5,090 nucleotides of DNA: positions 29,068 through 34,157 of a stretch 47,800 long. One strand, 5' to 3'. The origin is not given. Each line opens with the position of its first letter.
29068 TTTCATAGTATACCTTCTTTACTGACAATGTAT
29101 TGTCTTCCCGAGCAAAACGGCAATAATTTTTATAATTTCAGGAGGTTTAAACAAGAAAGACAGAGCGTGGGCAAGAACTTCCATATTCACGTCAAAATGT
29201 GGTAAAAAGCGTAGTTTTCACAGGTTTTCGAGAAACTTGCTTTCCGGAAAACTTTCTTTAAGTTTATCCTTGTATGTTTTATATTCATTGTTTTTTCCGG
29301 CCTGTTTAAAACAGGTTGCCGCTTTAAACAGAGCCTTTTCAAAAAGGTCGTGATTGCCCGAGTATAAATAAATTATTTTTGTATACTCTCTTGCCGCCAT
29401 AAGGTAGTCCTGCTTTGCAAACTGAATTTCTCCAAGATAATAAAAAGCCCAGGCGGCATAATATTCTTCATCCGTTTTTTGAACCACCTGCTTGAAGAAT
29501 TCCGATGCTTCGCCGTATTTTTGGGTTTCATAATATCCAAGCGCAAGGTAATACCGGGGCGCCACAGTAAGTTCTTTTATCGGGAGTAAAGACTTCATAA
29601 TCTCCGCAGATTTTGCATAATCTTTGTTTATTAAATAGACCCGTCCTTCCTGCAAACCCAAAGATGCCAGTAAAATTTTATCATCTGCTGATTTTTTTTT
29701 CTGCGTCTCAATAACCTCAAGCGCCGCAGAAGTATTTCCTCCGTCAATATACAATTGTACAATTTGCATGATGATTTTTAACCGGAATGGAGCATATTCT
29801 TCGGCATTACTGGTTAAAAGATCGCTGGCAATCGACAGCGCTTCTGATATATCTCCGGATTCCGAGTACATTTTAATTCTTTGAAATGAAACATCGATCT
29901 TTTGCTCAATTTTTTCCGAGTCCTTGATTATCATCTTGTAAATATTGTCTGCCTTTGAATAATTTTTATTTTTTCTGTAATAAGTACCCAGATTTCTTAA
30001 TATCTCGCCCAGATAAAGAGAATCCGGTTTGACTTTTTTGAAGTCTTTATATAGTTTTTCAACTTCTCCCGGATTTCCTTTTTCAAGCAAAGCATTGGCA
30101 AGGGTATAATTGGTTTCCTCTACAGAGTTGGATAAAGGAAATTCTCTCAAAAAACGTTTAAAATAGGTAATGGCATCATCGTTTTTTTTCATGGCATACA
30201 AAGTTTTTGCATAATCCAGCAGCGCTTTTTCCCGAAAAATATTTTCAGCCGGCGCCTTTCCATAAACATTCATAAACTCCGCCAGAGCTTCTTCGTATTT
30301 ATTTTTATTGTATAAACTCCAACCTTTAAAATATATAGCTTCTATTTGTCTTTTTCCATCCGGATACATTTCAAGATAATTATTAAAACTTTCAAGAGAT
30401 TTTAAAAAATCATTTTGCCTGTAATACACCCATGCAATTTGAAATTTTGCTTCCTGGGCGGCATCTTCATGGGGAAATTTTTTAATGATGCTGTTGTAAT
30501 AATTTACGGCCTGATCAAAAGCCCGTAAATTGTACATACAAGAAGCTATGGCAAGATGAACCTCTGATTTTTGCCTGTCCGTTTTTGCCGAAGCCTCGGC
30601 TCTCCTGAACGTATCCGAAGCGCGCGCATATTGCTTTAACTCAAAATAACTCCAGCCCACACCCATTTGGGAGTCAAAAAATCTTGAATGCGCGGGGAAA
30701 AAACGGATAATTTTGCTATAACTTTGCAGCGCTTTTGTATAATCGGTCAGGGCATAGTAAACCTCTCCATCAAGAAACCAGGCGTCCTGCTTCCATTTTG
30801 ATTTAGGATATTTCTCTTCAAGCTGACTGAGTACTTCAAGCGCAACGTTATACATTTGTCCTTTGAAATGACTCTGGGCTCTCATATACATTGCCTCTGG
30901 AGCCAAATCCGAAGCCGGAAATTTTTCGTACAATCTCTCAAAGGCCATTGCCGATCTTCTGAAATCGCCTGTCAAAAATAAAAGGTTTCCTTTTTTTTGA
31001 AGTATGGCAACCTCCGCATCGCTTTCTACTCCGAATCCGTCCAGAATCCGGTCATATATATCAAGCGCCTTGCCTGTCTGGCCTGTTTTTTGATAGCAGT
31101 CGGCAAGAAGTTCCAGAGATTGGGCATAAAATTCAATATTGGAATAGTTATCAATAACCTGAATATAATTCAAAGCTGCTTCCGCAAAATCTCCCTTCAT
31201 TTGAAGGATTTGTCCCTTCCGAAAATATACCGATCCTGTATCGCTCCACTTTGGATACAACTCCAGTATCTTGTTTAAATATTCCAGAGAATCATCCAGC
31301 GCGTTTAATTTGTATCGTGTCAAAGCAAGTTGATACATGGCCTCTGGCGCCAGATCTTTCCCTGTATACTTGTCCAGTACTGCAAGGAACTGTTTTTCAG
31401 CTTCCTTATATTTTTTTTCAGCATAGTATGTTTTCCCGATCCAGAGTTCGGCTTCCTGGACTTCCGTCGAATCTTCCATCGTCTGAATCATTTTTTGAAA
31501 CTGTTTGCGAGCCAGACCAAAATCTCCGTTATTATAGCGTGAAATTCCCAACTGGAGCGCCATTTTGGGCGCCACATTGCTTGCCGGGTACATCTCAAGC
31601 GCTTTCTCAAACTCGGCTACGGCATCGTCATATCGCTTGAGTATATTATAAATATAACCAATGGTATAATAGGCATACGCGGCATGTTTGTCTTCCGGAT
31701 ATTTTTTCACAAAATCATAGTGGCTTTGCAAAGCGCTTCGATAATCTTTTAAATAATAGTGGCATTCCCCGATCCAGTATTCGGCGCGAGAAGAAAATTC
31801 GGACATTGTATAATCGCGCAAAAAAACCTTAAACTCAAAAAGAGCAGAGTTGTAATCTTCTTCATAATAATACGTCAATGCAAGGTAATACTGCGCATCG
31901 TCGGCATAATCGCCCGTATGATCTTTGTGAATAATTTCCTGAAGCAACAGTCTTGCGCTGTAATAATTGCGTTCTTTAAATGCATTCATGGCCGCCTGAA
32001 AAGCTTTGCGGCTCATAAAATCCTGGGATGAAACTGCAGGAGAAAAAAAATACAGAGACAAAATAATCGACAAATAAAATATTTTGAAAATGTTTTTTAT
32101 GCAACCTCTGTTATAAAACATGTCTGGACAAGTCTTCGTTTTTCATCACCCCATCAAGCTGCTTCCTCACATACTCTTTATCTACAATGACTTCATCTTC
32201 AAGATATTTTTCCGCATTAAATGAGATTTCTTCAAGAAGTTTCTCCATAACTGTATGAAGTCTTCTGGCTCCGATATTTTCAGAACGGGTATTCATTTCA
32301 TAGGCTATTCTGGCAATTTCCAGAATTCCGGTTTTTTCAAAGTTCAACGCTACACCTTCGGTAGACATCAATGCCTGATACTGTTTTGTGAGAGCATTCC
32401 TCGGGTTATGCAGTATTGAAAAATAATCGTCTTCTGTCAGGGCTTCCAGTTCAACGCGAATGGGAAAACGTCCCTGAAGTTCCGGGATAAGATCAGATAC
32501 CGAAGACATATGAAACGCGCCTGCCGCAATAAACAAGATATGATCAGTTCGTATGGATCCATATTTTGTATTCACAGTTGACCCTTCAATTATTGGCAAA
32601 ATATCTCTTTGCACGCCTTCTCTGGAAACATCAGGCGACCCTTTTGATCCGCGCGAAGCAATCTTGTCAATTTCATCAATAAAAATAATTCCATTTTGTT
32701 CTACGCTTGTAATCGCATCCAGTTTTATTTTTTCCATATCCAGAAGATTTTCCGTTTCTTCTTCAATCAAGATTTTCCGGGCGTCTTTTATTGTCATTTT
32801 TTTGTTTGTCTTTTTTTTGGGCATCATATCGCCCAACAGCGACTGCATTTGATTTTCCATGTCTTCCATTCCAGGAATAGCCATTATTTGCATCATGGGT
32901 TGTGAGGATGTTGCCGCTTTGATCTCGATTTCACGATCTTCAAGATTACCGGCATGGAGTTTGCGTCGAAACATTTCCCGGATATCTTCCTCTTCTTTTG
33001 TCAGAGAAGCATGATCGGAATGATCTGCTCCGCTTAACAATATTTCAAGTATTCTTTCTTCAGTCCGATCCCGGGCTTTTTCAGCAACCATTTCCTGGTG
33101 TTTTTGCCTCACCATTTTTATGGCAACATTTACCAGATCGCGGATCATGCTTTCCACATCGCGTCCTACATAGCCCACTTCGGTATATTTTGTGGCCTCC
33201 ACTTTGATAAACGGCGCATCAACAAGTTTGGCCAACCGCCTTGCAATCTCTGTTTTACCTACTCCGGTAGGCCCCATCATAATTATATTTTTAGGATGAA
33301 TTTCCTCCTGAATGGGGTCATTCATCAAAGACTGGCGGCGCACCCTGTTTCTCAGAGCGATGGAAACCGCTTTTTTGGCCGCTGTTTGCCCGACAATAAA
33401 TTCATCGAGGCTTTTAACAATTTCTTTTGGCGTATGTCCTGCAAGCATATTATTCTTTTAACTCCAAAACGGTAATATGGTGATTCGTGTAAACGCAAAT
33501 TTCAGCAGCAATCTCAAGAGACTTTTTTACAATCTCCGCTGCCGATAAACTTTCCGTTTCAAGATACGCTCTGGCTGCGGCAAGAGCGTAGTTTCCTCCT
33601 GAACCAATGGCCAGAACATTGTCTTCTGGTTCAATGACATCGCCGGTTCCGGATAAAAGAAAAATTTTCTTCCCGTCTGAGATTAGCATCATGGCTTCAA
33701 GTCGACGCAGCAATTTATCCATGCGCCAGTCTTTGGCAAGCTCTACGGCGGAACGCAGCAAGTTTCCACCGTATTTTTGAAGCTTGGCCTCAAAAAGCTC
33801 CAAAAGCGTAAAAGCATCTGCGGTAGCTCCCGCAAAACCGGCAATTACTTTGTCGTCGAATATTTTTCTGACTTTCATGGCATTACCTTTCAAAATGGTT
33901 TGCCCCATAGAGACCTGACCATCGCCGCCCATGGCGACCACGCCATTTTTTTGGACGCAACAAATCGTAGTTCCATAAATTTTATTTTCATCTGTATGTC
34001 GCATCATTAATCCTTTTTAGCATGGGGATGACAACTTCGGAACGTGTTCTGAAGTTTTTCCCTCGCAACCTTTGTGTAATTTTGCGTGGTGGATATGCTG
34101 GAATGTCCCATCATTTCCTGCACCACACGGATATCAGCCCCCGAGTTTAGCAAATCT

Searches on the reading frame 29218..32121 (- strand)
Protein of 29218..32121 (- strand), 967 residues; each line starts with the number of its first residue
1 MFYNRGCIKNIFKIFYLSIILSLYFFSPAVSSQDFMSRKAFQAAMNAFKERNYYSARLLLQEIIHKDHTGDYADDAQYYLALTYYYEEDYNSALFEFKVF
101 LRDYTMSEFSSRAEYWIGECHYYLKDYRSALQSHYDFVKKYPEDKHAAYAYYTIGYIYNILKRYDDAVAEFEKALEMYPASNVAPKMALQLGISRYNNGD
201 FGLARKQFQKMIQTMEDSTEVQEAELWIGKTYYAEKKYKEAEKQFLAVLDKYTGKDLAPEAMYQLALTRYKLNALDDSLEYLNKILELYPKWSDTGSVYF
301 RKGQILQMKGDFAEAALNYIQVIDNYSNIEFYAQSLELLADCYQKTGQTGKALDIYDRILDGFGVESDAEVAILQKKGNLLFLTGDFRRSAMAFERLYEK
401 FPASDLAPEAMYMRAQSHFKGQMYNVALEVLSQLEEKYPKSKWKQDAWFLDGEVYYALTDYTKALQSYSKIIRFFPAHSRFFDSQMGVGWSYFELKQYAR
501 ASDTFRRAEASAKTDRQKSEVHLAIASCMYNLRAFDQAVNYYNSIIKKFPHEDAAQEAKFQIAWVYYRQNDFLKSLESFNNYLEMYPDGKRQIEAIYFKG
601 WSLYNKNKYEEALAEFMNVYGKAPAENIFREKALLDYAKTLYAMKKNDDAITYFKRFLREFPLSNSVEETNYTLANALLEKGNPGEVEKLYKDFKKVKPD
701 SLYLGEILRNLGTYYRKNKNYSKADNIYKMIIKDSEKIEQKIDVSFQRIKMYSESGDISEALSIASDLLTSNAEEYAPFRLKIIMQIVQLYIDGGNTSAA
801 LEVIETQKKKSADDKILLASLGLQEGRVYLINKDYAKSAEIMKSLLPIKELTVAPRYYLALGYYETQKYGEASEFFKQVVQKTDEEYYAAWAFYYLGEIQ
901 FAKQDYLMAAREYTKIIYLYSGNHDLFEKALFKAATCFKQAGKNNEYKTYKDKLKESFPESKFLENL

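Call 12: search_protein_families(library=ncbifam, proteins=[window:29218-32121:-])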
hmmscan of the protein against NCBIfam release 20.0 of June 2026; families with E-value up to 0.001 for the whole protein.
window:29218-32121:- (967 aa): 15 families
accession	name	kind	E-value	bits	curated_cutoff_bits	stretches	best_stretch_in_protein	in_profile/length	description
TIGR02795.1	tol_pal_ybgF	equivalog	2.5e-97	321.7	90.1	10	196-293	13-110/119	tol-pal system protein YbgF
TIGR03302.1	OM_YfiO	subfamily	2.3e-59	200.8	81.4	7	404-517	29-127/239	outer membrane protein assembly factor BamD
NF052312.1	T9SS_PorW_SprE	equivalog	3.8e-37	128.3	250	4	603-846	114-355/716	type IX secretion system periplasmic lipoprotein PorW/SprE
NF008068.0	PRK10803.1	equivalog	4.1e-31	108.9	383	5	235-330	156-251/263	cell division protein CpoB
TIGR02917.1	PEP_TPR_lipo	equivalog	6e-30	103.8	312.2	5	148-324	56-221/899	XrtA/PEP-CTERM system TPR-repeat protein PrsT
NF040959.1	MamA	equivalog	1.3e-28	99.8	200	3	50-180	50-171/204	magnetosome protein MamA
NF047371.1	FlcA_CTERM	equivalog_domain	3.7e-18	65.3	300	2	495-589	412-506/646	periplasmic flagellar collar protein FlcA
NF033756.1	gliding_GltC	equivalog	1.7e-11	43.6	450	1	37-101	117-181/622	adventurous gliding motility protein GltC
NF008757.0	PRK11788.1-5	equivalog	7.7e-10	38.5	363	1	144-361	137-345/388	lipopolysaccharide assembly protein LapB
TIGR00540.1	TPR_hemY_coli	hypoth_equivalog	1.5e-08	33.9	142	0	734-853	253-360/385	heme biosynthesis-associated TPR protein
NF047507.1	TPR_BatC_Lepto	exception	3.5e-08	33.2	175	1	229-342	31-142/214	TPR repeat-containing protein BatC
TIGR04510.1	mod_pep_cyc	subfamily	6.8e-07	28.2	400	0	571-659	482-564/814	putative peptide modification system cyclase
NF052415.1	T3SS_chap_SctY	equivalog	8.8e-07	29.4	70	0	259-316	40-97/106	type III secretion apparatus assembly chaperone SctY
TIGR00756.2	PPR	repeat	1.7e-06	27.8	20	0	340-361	7-28/35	pentatricopeptide repeat protein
NF002725.1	PRK02603.1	equivalog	0.00076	19.5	143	1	285-363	22-102/173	photosystem I assembly protein Ycf3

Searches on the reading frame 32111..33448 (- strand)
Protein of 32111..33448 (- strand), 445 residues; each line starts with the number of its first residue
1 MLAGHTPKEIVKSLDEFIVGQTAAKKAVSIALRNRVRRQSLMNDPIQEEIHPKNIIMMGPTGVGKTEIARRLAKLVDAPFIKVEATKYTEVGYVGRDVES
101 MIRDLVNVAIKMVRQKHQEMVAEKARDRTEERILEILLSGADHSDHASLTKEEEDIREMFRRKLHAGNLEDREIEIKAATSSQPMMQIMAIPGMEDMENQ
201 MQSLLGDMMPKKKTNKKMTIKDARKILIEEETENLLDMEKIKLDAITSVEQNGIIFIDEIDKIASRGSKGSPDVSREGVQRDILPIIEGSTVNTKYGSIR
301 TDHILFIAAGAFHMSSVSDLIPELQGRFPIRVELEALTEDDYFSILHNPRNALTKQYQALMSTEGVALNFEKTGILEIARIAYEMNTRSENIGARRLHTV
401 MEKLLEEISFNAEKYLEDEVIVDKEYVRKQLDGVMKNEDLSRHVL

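Call 61: search_protein_families(library=pfam, proteins=[window:32111-33448:-], max_evalue=0.00001)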
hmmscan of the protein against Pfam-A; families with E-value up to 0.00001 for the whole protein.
window:32111-33448:- (445 aa): 4 families
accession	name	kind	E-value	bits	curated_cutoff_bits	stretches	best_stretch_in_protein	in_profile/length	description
PF07724.20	AAA_2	-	1.1e-34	120.4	27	1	194-331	16-166/166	AAA domain (Cdc48 subfamily)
PF00004.35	AAA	-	6.4e-16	59.4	21.2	1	247-334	51-129/131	ATPase family associated with various cellular activities (AAA)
PF07728.20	AAA_5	-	9e-07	29.4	22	0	54-90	1-38/139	AAA domain (dynein-related subfamily)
PF13401.12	AAA_22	-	7.4e-06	26.7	27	0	52-121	5-72/130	AAA domain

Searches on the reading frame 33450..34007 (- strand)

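Call 61: search_protein_families(library=pfam, proteins=[window:33450-34007:-], max_evalue=0.00001)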
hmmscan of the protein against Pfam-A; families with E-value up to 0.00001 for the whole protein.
window:33450-34007:- (185 aa): 1 family
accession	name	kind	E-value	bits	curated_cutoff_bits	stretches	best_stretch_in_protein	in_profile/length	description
PF00227.31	Proteasome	-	8.8e-28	97.7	22.4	1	12-181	4-187/189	Proteasome subunit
